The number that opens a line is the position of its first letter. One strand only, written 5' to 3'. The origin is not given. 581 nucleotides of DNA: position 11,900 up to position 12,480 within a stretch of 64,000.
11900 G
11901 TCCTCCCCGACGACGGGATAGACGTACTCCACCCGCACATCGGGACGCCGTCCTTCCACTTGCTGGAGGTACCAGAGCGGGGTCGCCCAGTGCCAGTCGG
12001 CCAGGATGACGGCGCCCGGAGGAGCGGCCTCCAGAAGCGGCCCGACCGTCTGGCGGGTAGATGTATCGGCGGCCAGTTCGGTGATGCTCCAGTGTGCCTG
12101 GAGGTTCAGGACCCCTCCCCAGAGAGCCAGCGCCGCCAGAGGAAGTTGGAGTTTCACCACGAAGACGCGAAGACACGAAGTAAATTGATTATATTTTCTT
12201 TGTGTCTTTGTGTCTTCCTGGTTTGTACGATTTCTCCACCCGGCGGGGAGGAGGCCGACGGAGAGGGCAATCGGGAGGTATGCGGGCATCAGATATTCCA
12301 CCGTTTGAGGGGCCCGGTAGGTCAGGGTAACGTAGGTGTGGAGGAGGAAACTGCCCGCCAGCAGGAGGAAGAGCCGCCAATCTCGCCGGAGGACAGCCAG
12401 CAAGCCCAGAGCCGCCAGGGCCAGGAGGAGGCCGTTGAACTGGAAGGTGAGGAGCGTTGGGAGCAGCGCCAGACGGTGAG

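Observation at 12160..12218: Low-GC palindromic MITE-like element inserted in-frame inside the DUF2723 glycosyltransferase gene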

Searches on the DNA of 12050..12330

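Call 25: search_rna_families(source=window, start=12050, end=12330, threshold=evalue, max_evalue=10)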
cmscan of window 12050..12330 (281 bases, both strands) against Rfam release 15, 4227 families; matches with E-value up to 10: 3.
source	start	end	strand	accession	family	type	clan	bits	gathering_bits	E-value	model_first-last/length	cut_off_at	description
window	12160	12218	+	RF04056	mir-982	Gene; miRNA;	-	20.2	70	0.33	1-89/89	no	mir-982 microRNA precursor family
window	12113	12130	-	RF03919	mir-1540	Gene; miRNA;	-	15.3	90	1.8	21-38/59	no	mir-1540 microRNA precursor family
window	12050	12181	+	RF02206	WT1-AS_4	Gene; lncRNA;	-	11.8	60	4.3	1-134/134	no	WT1 antisense RNA conserved region 4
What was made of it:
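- On Curated structured RNA family (Rfam): Only sub-threshold chance hits at the window site (call 25).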
